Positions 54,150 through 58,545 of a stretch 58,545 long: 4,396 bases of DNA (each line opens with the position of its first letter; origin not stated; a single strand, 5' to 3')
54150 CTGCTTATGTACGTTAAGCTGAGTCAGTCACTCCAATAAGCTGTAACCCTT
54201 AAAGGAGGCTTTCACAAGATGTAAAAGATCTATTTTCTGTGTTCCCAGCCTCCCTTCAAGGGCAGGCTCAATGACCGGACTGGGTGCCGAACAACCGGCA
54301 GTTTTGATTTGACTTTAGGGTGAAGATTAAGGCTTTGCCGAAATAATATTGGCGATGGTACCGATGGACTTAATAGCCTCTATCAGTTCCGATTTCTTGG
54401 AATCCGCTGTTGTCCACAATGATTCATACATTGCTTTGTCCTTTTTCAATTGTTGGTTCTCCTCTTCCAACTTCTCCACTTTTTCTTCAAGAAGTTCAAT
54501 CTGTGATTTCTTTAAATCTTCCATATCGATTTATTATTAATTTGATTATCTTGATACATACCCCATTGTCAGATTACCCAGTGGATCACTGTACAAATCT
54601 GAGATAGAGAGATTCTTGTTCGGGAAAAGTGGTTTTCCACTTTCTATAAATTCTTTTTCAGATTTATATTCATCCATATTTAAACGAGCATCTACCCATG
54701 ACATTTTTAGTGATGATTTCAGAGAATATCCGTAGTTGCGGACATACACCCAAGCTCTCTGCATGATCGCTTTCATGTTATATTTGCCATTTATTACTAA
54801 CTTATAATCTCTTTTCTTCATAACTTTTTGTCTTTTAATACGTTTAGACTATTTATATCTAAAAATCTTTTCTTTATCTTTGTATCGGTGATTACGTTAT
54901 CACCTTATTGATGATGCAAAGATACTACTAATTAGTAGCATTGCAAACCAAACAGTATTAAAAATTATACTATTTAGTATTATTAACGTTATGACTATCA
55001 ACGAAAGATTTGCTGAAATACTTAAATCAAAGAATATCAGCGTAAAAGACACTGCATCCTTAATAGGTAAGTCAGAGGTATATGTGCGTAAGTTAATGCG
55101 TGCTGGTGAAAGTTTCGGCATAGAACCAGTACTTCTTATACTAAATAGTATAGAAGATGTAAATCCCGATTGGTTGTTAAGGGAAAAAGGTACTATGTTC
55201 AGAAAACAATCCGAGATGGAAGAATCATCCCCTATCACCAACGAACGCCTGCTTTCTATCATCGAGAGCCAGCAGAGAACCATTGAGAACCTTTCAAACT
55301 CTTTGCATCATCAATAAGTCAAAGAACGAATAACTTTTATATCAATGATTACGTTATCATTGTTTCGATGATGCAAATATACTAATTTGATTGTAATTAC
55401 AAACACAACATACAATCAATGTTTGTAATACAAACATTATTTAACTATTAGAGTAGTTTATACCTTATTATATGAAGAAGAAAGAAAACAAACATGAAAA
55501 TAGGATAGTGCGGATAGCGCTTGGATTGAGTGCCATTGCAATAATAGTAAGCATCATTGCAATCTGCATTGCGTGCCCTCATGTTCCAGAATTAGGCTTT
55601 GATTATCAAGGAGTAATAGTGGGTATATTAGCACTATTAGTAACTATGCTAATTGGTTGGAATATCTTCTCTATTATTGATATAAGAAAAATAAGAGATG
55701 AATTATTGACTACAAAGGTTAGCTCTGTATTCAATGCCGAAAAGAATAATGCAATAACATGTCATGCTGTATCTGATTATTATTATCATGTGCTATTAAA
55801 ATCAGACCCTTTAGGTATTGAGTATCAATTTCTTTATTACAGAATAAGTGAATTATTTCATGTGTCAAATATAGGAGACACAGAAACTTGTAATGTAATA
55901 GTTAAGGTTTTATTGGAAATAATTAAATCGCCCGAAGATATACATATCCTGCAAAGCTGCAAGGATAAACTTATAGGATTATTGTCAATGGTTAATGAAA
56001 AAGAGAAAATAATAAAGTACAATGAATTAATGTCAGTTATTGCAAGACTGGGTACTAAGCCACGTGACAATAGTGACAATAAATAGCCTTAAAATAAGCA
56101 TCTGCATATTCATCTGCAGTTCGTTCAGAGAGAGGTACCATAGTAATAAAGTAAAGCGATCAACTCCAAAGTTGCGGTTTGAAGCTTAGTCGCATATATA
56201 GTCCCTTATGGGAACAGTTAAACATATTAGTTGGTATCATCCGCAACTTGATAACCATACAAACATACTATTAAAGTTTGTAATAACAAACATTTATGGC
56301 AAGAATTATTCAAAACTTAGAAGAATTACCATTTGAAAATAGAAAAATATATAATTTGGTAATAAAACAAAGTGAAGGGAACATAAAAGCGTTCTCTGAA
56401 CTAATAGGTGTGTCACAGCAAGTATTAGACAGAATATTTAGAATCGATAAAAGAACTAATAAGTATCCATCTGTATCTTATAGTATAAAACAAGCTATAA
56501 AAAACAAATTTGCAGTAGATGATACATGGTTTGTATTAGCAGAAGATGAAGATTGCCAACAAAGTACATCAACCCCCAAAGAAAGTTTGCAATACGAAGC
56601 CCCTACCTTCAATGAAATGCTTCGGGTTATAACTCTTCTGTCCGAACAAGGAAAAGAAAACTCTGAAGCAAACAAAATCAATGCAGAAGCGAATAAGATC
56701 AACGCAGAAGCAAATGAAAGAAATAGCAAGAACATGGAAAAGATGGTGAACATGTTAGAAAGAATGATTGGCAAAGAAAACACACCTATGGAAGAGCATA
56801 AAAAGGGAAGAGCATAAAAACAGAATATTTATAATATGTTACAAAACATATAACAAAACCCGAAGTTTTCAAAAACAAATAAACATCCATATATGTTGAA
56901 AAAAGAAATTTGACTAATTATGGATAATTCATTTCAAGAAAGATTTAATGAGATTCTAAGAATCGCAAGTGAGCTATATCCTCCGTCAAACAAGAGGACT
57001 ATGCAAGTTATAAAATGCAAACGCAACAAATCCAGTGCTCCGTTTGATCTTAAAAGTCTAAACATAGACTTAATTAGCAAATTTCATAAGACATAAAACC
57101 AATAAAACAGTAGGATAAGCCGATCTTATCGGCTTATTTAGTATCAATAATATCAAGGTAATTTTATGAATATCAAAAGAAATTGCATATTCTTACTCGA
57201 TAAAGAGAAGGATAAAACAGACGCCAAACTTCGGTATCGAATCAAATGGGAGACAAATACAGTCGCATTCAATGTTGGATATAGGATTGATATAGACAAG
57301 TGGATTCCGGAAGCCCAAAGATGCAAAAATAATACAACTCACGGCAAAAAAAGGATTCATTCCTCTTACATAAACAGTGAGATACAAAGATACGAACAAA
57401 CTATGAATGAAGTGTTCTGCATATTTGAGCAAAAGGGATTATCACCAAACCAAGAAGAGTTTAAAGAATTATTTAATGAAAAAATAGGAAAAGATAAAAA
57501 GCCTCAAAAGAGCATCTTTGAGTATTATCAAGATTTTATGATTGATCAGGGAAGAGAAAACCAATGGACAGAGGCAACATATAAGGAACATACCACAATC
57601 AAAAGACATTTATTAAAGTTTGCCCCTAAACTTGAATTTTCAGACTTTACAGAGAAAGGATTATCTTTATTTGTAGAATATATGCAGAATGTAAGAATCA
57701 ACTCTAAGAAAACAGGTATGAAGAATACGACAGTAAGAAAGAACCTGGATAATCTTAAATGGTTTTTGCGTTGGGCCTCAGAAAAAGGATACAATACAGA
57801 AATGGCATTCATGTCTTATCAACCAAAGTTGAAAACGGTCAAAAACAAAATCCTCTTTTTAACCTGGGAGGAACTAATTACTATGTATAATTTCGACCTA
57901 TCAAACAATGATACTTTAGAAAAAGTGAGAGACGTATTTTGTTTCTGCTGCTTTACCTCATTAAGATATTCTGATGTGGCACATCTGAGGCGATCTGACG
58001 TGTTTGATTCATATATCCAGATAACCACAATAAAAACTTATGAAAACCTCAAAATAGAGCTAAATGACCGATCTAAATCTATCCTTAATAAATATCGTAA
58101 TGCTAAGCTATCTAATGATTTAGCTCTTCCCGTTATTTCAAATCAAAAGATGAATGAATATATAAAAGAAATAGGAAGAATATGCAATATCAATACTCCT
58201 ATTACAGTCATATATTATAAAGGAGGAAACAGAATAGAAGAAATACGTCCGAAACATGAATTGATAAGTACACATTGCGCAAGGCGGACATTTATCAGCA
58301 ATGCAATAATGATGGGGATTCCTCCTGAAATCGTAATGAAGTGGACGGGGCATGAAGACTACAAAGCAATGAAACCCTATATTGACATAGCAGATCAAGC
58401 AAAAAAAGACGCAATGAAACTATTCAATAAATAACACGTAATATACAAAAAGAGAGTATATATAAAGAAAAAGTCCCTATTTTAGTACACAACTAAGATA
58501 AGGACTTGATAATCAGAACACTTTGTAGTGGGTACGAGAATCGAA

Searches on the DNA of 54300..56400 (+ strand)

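Call 4: search_dna_similar(query=window:54300-56300:+, collection=phages, mode=distant, max_rows=30)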
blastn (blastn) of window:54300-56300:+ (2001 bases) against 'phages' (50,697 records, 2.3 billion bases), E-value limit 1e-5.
Records with a match: 2; places in all: 2; records where one place covers at least 80% of the query: 0.
Best place of each record, by identity: 80-90% 1; 60-80% 1.
By first word of the organism name: Bacteroides 1; Bacteriophage 1.
By host as written in the record: Bacteroides salyersiae BG8 1; - 1.
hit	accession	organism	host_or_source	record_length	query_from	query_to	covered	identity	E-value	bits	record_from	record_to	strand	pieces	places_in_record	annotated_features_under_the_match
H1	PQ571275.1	Bacteroides phage BS-TP2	Bacteroides salyersiae BG8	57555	1065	1969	16%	81.6%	1e-35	294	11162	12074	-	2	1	hypothetical protein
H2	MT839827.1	Bacteriophage sp.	human fecal samples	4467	1065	1244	9%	77.9%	4e-29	136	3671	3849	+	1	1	record has no annotation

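Call 35: get_annotated_region(hit=H1, flank=5000)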
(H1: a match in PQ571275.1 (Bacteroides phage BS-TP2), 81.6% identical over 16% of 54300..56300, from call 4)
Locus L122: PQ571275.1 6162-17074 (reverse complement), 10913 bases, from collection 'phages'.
description: Bacteroides phage BS-TP2, complete genome.
organism: Bacteroides phage BS-TP2 (NCBI taxid 3385222)
taxonomy: Viruses
host: Bacteroides salyersiae BG8; source: sewage from septic tank; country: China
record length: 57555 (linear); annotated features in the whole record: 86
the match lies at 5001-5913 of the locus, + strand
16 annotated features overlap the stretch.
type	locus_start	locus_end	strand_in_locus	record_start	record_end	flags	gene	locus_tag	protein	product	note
CDS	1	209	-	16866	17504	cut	-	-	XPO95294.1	HNH endonuclease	BS-TP2_gp27; BS-TP2_gp27; Annot2=(hmm profile search-phrog [Rank2]) phrog_959 HNH endonuclease;Annot3=(structure ...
CDS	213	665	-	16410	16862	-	-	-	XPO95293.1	single-stranded DNA-binding protein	BS-TP2_gp26; BS-TP2_gp26; Annot2=(hmm profile search-phrog [Rank2]) phrog_4932 single strand DNA binding ...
CDS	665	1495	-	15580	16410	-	-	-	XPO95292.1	HNH endonuclease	BS-TP2_gp25; BS-TP2_gp25; Annot2=(structure alignment-afuniprot50) AF-A0A017N603-F1-model_v4 Putative hNH ...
CDS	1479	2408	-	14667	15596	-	-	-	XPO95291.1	Sak4-like ssDNA annealing protein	BS-TP2_gp24; BS-TP2_gp24; Annot2=(structure alignment-afuniprot50) AF-A0A016GJN2-F1-model_v4 AAA domain ...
CDS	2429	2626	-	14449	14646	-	-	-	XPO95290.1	excisionase family DNA binding protein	BS-TP2_gp23; BS-TP2_gp23; Annot2=(structure alignment-afuniprot50) AF-F5XG22-F1-model_v4 HTH_17 domain-containing ...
CDS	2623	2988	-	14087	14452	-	-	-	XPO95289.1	HTH luxR-type domain-containing protein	BS-TP2_gp22; BS-TP2_gp22; Annot2=(structure alignment-afuniprot50) AF-A0A7Z9UDG0-F1-model_v4 LuxR family ...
CDS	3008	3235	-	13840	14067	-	-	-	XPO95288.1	hypothetical protein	BS-TP2_gp21; BS-TP2_gp21; None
CDS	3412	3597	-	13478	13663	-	-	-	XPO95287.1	hypothetical protein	BS-TP2_gp20; BS-TP2_gp20; None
CDS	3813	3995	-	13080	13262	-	-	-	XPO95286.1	hypothetical protein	BS-TP2_gp19; BS-TP2_gp19; None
CDS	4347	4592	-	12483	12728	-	-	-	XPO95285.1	hypothetical protein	BS-TP2_gp18; BS-TP2_gp18; None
CDS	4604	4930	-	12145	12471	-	-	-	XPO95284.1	SH3 beta-barrel fold-containing protein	BS-TP2_gp17; BS-TP2_gp17; Annot2=(structure alignment-afuniprot50) AF-A0A3N2L3C4-F1-model_v4 DUF2693 domain-containing ...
CDS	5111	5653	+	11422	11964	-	-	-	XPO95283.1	hypothetical protein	BS-TP2_gp16; BS-TP2_gp16; None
CDS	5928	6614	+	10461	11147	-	-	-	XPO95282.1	transcriptional repressor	BS-TP2_gp15; BS-TP2_gp15; Annot2=(structure alignment-afuniprot50) AF-A0A6C9G638-F1-model_v4 Peptidase_S24 ...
CDS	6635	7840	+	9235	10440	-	-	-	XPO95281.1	hypothetical protein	BS-TP2_gp14; BS-TP2_gp14; None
CDS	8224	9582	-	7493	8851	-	-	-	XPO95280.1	transposase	BS-TP2_gp13; BS-TP2_gp13; Annot2=(structure alignment-afuniprot50) AF-A0A3N5YTD5-F1-model_v4 DDE ...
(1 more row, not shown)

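Call 70: search_rna_families(source=window, start=54300, end=56400, threshold=evalue, max_evalue=1)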
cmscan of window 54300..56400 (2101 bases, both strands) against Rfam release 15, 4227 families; matches with E-value up to 1: 1.
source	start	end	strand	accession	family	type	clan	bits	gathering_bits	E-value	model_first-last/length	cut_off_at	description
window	55359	55404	-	RF01362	CRISPR-DR49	Gene; CRISPR;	-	22.8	41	0.86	1-47/47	no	CRISPR RNA direct repeat element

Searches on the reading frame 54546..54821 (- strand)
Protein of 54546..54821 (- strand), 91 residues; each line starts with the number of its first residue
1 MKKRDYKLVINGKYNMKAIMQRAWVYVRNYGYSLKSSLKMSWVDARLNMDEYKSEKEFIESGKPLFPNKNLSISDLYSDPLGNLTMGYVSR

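Call 7: search_protein_families(library=pfam, proteins=[window:54549-54821:-], max_evalue=0.01)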
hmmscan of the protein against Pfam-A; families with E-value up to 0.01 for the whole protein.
window:54549-54821:- (91 aa): 0 families

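Call 32: search_protein_families(library=phrogs, proteins=[window:54549-54821:-], max_evalue=0.001)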
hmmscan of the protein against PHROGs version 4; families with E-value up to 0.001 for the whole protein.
window:54549-54821:- (91 aa): 1 family
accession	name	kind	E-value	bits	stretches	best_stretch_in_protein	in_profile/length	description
phrog_30054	-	unknown function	6.1e-29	101.6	1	2-90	17-110/111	-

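Call 56: find_encoding_contigs(protein=window:54546-54821:-, flank=1500, max_places=10)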
Protein window:54546-54821:- (91 aa): 10 contigs read that carry it; 6 places shown.
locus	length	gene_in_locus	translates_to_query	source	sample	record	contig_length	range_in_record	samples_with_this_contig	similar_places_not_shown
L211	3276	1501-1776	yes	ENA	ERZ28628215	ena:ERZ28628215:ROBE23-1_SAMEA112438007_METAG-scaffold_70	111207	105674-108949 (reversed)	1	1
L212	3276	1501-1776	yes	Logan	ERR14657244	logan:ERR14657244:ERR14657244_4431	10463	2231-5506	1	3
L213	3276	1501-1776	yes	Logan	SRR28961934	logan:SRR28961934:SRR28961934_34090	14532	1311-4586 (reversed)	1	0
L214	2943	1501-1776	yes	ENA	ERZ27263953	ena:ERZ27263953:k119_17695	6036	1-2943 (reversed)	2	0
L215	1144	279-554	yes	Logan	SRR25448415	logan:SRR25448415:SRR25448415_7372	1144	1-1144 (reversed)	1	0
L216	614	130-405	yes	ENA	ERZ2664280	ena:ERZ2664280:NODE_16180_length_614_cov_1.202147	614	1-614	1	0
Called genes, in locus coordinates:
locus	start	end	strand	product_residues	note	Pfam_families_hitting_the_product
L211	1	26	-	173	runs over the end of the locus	-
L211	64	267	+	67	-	-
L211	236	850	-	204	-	-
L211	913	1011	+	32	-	-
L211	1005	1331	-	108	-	-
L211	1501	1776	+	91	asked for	-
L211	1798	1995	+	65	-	-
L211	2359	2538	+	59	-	-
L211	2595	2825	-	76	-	-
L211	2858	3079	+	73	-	-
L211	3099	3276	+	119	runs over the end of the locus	-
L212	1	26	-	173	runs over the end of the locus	-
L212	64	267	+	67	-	-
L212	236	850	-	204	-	-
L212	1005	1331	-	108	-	-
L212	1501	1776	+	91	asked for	-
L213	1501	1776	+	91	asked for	-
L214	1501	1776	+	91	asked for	-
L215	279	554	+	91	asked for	-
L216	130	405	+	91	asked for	-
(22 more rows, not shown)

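Call 58: search_protein_families(library=ncbifam, proteins=[window:54549-54821:-], max_evalue=0.01)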
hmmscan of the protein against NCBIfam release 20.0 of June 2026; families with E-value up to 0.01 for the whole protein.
window:54549-54821:- (91 aa): 0 families

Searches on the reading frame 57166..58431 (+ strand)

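Call 7: search_protein_families(library=pfam, proteins=[window:57166-58431:+], max_evalue=0.01)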
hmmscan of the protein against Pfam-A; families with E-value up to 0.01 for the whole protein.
window:57166-58431:+ (422 aa): 3 families
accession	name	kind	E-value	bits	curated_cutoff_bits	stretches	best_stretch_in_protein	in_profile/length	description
PF13102.12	Phage_int_SAM_5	-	2.8e-10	40.9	22.3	1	117-215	2-93/98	Phage integrase SAM-like domain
PF00589.27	Phage_integrase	-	1.2e-07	32.1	27.1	1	237-410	8-170/172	Phage integrase family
PF13495.12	Phage_int_SAM_4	-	0.0017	19.2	27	1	132-207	12-81/85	Phage integrase, N-terminal SAM-like domain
